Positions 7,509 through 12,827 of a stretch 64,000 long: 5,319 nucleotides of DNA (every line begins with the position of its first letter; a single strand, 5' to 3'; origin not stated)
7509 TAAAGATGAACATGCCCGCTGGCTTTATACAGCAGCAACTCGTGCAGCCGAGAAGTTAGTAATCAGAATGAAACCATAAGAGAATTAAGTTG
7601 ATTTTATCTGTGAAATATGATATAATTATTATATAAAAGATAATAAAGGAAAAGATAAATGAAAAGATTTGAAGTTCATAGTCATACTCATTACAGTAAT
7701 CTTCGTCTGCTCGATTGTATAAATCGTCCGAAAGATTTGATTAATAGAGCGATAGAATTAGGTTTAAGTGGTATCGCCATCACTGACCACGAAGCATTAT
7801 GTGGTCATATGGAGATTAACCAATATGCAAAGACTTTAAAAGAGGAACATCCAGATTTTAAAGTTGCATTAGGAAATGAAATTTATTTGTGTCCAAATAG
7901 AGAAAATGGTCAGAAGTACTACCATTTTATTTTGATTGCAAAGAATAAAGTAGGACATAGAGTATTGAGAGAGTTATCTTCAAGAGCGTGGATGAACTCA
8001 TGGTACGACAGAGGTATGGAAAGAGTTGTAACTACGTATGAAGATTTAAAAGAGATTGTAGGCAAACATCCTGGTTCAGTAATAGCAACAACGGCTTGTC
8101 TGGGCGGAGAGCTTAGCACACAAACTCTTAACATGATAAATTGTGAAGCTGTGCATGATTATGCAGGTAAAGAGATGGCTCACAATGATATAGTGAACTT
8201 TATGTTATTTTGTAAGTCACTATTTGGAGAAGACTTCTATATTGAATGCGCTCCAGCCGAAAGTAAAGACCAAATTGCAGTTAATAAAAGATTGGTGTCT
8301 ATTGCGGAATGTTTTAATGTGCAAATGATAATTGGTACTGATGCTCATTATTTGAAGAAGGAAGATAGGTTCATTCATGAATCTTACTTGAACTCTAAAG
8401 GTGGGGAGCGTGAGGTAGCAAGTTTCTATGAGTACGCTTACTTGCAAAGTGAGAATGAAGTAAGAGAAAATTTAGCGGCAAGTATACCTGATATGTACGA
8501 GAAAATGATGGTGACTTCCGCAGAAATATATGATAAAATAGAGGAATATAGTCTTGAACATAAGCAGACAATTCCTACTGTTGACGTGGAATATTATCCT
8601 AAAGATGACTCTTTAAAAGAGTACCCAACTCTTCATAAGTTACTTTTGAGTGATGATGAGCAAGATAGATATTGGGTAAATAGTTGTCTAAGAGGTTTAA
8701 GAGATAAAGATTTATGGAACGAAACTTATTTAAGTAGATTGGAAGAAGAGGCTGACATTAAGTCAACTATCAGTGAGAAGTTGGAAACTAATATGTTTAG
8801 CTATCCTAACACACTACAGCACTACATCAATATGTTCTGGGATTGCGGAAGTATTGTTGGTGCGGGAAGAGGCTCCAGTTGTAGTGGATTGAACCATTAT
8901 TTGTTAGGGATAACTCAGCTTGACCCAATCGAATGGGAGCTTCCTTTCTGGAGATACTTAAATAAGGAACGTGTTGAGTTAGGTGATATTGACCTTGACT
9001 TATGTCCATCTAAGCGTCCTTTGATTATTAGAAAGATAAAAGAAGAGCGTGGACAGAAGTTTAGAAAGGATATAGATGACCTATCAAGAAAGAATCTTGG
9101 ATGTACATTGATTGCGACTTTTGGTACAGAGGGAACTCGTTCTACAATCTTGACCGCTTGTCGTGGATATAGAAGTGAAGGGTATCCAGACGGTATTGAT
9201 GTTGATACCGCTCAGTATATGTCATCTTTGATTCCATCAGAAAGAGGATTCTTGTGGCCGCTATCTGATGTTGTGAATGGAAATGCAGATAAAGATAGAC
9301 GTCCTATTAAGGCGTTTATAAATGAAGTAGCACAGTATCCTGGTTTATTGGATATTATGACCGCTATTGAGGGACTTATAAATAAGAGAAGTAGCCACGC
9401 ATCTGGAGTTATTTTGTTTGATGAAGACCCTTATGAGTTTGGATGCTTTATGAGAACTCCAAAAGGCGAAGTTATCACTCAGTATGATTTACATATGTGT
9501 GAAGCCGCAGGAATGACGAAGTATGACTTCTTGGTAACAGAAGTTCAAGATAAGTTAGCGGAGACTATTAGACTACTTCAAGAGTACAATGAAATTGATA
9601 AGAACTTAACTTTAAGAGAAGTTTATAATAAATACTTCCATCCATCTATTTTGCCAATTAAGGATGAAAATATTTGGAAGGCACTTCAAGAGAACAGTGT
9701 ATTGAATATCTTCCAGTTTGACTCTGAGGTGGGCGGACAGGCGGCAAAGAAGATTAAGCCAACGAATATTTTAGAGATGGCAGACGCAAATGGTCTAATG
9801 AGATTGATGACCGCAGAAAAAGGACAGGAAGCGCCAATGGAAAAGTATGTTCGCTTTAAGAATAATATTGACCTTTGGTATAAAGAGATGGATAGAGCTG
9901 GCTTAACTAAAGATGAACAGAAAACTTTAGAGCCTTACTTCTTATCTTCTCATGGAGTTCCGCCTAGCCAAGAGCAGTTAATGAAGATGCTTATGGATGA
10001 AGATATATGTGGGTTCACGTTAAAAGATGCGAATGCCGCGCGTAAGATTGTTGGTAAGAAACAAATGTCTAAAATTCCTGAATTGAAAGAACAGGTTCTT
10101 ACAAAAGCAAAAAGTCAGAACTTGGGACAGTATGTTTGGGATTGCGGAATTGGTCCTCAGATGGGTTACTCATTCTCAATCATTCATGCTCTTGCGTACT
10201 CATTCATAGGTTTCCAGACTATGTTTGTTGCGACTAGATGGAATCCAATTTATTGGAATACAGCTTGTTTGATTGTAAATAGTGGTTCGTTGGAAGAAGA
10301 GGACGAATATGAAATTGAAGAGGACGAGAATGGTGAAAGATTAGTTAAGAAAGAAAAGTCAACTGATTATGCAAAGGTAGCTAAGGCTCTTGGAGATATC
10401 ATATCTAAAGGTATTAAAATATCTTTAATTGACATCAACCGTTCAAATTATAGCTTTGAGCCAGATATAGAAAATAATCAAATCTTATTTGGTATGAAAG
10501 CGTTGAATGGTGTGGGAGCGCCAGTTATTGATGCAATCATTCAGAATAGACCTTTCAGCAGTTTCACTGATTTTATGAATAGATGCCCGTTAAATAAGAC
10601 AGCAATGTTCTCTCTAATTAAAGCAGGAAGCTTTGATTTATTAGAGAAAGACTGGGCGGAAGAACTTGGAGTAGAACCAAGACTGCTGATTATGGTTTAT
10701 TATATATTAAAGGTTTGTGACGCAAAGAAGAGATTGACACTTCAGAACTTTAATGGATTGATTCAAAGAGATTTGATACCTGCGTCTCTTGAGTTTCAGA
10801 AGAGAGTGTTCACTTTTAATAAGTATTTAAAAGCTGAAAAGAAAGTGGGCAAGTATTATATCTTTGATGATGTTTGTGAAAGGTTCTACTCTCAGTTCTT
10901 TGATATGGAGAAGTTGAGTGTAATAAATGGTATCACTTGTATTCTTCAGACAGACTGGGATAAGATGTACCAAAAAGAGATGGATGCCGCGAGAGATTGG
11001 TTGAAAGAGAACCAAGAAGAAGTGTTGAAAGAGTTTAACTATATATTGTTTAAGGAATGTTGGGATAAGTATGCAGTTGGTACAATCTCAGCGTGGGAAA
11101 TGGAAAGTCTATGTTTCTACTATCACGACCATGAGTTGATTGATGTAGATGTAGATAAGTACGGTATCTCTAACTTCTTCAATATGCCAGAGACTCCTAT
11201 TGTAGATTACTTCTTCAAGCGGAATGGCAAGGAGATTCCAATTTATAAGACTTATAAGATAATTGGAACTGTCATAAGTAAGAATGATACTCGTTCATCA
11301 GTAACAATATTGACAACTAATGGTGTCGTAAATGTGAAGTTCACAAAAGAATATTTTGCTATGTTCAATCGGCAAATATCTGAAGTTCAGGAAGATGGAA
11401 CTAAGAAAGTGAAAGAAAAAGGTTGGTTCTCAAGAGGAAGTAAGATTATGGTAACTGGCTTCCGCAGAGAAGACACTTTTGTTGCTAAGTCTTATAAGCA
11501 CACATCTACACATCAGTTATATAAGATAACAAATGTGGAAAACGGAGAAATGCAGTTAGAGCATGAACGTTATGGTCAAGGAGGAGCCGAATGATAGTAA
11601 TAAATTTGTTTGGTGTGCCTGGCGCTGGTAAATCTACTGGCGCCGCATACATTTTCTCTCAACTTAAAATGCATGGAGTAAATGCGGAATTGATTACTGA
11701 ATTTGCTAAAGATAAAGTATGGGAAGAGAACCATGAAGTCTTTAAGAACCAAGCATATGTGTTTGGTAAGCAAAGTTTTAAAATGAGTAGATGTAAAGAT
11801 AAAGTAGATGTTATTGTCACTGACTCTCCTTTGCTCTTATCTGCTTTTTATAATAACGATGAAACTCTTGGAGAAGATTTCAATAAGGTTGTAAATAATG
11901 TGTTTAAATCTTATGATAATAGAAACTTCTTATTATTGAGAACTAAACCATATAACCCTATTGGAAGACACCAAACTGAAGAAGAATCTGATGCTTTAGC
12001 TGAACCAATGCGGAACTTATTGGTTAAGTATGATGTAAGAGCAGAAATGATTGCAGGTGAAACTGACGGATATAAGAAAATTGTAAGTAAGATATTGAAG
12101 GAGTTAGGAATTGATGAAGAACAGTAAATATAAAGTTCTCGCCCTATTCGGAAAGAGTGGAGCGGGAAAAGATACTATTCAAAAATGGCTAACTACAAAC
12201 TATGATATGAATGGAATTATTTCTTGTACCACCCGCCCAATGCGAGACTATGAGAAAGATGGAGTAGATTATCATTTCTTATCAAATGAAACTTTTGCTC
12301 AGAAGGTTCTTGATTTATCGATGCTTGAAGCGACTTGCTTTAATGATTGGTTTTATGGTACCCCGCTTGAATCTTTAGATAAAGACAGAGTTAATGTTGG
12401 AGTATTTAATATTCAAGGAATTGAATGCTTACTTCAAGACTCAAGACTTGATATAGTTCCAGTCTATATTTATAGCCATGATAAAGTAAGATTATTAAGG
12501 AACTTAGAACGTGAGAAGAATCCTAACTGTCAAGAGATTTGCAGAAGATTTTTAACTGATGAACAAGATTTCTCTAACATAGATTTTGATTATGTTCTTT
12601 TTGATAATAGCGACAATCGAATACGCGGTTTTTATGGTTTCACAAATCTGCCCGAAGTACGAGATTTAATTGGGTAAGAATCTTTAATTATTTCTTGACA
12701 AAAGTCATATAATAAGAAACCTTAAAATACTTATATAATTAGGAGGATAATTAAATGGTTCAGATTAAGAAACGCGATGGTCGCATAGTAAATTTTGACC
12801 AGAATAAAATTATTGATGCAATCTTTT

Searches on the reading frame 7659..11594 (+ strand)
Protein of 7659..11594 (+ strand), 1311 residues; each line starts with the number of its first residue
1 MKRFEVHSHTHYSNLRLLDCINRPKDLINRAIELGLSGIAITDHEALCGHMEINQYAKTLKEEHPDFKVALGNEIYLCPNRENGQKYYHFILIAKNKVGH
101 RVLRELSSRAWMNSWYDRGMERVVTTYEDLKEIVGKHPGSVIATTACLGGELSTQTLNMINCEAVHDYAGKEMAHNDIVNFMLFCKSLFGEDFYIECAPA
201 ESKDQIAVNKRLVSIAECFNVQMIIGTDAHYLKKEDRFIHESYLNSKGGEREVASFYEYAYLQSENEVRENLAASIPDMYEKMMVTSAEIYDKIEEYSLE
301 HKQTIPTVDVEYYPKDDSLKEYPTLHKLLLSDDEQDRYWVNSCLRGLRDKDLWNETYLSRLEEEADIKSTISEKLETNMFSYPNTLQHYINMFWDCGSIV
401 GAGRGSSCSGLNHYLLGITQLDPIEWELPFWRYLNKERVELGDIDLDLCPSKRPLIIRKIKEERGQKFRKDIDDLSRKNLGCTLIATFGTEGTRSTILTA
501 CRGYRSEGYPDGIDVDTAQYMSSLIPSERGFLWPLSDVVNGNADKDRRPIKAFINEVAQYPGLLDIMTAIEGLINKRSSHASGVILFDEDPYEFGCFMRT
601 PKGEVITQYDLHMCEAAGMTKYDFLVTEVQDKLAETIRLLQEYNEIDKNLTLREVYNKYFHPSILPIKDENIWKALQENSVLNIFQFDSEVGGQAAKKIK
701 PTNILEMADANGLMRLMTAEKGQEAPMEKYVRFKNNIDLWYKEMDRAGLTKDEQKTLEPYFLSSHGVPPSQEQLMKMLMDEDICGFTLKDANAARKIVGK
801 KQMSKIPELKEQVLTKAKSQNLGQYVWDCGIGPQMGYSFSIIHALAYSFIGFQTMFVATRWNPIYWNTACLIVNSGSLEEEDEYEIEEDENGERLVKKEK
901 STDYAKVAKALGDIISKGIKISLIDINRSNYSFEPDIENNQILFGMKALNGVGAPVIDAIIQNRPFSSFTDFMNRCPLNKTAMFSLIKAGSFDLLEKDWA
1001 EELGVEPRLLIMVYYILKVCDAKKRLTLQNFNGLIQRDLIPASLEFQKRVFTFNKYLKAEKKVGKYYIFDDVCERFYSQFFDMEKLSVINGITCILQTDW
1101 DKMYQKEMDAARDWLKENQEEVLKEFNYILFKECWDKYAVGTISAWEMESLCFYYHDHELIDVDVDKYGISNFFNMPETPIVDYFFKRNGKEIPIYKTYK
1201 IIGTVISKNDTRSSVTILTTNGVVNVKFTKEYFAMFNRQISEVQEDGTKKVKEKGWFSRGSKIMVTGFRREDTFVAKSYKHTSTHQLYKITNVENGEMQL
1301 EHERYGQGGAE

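Call 12: search_protein_families(library=pfam, proteins=[window:7659-11594:+], max_evalue=0.01)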
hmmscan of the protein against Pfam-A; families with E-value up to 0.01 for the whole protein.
window:7659-11594:+ (1311 aa): 4 families
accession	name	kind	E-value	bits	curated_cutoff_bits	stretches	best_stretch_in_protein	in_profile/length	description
PF07733.18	DNA_pol3_alpha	-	6.6e-39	134.5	23.9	1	350-625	16-259/260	Bacterial DNA polymerase III alpha NTPase domain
PF02811.25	PHP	-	6e-23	82.4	26.4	1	6-197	2-161/164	PHP domain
PF17657.6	DNA_pol3_finger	-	2.3e-20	73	22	1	654-821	14-166/166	Bacterial DNA polymerase III alpha subunit finger domain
PF14579.12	HHH_6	-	6.1e-19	68.4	25.6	1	918-997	1-85/90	Helix-hairpin-helix motif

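Call 13: search_protein_families(library=phrogs, proteins=[window:7659-11594:+], max_evalue=0.001)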
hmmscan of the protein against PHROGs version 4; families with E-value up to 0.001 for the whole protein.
window:7659-11594:+ (1311 aa): 8 families
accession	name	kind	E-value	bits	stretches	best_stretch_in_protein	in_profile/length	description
phrog_405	-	DNA, RNA and nucleotide metabolism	3.1e-211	705.3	1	1-1289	42-1090/1190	DNA polymerase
phrog_12219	-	DNA, RNA and nucleotide metabolism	3.3e-163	546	1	443-1286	3-806/823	DNA polymerase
phrog_20695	-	DNA, RNA and nucleotide metabolism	1.7e-118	397.3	1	853-1304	2-438/440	DNA binding protein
phrog_7513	-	unknown function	3.7e-108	363.3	1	1-441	9-451/461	-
phrog_21652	-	DNA, RNA and nucleotide metabolism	1.5e-98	331.4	1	409-841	39-453/476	DNA polymerase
phrog_11165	-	DNA, RNA and nucleotide metabolism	1.7e-37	129.9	2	565-965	217-576/782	DNA polymerase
phrog_13169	-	DNA, RNA and nucleotide metabolism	3.3e-10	40.4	1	175-439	150-414/463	DNA polymerase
phrog_11127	-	DNA, RNA and nucleotide metabolism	0.00023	22.2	1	375-433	111-169/171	DNA polymerase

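Call 14: search_dna_similar(query=window:7659-11594:+, collection=phages, mode=protein, max_rows=30)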
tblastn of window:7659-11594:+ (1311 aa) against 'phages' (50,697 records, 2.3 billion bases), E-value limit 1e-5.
Records with a match: 1409; places in all: 1417; records where one place covers at least 80% of the query: 122.
Best place of each record, by identity: <60% 1409.
By first word of the organism name: Pseudomonas 301; Mycobacterium 282; Streptomyces 211; Gordonia 125; Bacillus 99; Staphylococcus 48; Bacteriophage 39; Microbacterium 36; Escherichia 31; Lactococcus 22; and 57 more.
By host as written in the record: Mycobacterium smegmatis mc2 155 204; Pseudomonas aeruginosa 117; - 96; Pseudomonas aeruginosa PAO1 86; Streptomyces griseus ATCC 10137 81; Gordonia terrae 3612 60; Streptomyces lividans JI 1326 44; Mycobacterium smegmatis mc#155 37; and 238 more.
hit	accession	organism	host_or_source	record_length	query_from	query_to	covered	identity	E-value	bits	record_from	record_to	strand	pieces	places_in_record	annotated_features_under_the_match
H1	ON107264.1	Bacillus phage BUCT083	Bacillus subtilis subsp. subtilis str. ...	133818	7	1304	99%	39.7%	0e+0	945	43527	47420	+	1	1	DNA polymerase III subunit alpha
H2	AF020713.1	Bacillus phage SPBc2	-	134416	7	1304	99%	39.7%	0e+0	944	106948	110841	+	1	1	yorL: putative DNA polymerase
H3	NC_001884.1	Bacillus phage SPBc2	Bacillus subtilis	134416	7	1304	99%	39.7%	0e+0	944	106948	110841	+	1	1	yorL: DNA polymerase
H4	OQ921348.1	Bacillus phage SPbetaL8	Bacillus subtilis BEST7003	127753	7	1304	99%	39.7%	0e+0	943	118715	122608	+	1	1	hypothetical protein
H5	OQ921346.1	Bacillus phage SPbetaL6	Bacillus subtilis BEST7003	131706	7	1304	99%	39.7%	0e+0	939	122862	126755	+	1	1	hypothetical protein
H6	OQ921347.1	Bacillus phage SPbetaL7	Bacillus subtilis BEST7003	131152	7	1304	99%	39.7%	0e+0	939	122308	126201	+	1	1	hypothetical protein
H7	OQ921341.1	Bacillus phage SPbetaL1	Bacillus subtilis BEST7003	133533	1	1304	99%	39.4%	0e+0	939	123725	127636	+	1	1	hypothetical protein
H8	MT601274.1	Bacillus phage vB_BsuS-Goe13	Bacillus subtilis Delta6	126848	7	1304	99%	39.6%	0e+0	944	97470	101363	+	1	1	yorL: putative DNA polymerase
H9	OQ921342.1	Bacillus phage SPbetaL2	Bacillus subtilis BEST7003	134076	7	1304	99%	39.6%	0e+0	942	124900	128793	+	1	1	hypothetical protein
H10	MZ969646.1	Bacillus phage BUCT082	Bacillus subtilis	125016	7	1304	99%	39.6%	0e+0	939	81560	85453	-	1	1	DNA polymerase III subunit alpha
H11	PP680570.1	Enterococcus phage VRE9_4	Enterococcus faecium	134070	4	1304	99%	39.5%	0e+0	911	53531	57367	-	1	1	DNA polymerase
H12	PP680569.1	Enterococcus phage VRE9_3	Enterococcus faecium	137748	4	1304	99%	39.4%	0e+0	912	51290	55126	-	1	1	DNA polymerase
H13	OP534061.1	Enterococcus phage H1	Enterococcus faecium 374iF1 (22)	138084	4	1304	99%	39.4%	0e+0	907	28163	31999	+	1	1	DNA polymerase III alpha NTPase domain protein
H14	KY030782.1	Bacillus phage phi3T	Bacillus subtilis str. 168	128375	7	1304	99%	39.5%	0e+0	940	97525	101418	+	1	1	DNA polymerase III alpha subunit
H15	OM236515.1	Bacillus phage SPR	Bacillus subtilis BEST7003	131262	7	1304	99%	39.5%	0e+0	940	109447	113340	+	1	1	hypothetical protein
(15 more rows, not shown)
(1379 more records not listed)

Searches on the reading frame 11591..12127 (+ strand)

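Call 12: search_protein_families(library=pfam, proteins=[window:11591-12127:+], max_evalue=0.01)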
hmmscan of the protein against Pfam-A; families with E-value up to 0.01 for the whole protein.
window:11591-12127:+ (178 aa): 2 families
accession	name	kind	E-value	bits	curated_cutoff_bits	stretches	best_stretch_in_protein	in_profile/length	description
PF13521.12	AAA_28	-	3.1e-07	31.2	27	1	4-150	2-152/164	AAA domain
PF13207.12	AAA_17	-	0.0051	17.5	27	1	7-131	1-123/136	AAA domain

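Call 13: search_protein_families(library=phrogs, proteins=[window:11591-12127:+], max_evalue=0.001)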
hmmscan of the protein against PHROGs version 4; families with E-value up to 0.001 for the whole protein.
window:11591-12127:+ (178 aa): 2 families
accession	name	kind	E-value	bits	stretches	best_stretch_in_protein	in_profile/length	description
phrog_2107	-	other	1.8e-13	51.6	1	1-160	3-182/201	thymidylate kinase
phrog_2071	-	other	0.00014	22.8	1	2-77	17-89/282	ATPase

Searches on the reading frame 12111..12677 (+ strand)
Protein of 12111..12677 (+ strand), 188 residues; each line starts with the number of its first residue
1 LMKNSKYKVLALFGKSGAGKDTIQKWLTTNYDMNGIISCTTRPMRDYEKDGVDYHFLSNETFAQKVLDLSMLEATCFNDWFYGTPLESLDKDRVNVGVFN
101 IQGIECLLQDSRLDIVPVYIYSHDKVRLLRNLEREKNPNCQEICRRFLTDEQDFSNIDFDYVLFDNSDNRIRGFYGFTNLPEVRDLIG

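Call 28: search_protein_families(library=phrogs, proteins=[window:12111-12677:+], max_evalue=0.001)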
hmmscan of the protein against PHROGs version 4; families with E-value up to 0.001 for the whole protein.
window:12111-12677:+ (188 aa): 1 family
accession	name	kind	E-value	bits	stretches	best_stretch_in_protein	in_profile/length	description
phrog_1815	-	other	9.2e-33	115.1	1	7-167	3-165/197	guanylate kinase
